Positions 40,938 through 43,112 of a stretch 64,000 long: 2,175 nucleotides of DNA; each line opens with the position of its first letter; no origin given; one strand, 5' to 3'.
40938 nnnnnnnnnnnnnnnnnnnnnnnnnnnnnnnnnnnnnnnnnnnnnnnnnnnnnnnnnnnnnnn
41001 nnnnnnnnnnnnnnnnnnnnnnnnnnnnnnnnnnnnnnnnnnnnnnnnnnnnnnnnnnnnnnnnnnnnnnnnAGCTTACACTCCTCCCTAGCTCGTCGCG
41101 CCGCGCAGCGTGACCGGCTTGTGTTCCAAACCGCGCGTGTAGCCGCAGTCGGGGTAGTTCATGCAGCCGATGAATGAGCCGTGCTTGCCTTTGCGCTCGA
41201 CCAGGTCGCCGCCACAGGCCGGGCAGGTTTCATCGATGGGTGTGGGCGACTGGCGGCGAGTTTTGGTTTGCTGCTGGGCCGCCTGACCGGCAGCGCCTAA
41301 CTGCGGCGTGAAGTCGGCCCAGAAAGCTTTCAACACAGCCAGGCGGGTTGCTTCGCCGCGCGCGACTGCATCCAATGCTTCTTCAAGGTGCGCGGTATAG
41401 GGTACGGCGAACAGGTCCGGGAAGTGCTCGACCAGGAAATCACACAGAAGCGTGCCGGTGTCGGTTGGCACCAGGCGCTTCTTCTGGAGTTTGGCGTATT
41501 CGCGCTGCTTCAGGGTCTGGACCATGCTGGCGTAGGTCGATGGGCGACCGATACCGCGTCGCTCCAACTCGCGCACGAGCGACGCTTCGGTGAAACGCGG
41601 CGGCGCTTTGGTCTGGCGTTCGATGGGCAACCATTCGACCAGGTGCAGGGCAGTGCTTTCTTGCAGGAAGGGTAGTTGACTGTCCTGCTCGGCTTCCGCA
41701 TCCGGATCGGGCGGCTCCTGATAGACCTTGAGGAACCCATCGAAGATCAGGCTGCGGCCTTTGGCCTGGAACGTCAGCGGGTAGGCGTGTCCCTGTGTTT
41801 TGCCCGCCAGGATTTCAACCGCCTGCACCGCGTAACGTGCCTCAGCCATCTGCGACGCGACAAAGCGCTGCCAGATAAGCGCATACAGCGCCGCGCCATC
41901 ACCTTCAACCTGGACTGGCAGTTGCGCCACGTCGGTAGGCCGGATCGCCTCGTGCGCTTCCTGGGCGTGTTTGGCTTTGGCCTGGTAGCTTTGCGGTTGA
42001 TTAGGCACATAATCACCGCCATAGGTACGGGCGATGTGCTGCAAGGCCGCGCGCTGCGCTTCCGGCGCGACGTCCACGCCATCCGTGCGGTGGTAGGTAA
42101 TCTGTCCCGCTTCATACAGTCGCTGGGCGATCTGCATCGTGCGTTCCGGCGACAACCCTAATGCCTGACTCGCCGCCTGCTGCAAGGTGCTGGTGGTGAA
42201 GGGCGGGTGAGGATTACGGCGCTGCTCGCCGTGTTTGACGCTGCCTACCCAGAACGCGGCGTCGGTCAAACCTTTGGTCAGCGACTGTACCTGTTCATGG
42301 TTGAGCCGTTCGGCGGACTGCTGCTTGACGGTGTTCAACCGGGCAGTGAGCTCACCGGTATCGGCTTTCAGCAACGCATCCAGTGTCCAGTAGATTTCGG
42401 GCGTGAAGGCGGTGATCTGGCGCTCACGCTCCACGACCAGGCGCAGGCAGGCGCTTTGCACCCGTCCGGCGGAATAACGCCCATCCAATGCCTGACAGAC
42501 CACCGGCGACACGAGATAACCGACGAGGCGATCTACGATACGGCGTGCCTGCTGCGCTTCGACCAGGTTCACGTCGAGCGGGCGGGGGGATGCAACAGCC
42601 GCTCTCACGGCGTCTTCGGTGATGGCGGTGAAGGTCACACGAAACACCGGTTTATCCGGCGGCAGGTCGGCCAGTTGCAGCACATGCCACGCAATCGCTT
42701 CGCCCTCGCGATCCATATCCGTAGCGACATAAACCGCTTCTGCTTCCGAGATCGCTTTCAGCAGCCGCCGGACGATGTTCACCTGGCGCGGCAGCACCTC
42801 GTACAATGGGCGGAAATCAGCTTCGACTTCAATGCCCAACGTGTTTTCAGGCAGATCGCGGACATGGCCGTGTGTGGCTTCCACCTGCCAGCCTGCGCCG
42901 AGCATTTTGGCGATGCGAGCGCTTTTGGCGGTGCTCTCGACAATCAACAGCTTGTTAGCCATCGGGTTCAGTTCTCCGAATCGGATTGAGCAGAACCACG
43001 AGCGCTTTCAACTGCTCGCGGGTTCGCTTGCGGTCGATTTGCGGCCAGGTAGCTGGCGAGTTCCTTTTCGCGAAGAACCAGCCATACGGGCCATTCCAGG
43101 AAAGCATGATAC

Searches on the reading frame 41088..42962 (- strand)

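Call 63: search_protein_families(library=pfam, proteins=[window:41088-42962:-], max_evalue=0.00001)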
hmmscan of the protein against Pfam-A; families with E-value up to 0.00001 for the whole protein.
window:41088-42962:- (624 aa): 3 families
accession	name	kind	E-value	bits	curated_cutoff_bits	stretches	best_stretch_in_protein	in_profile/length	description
PF01131.25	Topoisom_bac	-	7.7e-113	378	35.1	1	130-544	3-410/411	DNA topoisomerase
PF01396.24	Zn_ribbon_Top1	-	5.9e-16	58.4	32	1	577-613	1-37/39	Topoisomerase DNA binding C4 zinc finger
PF01751.28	Toprim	-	8.1e-15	55.2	23.1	1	5-114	2-96/96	Toprim domain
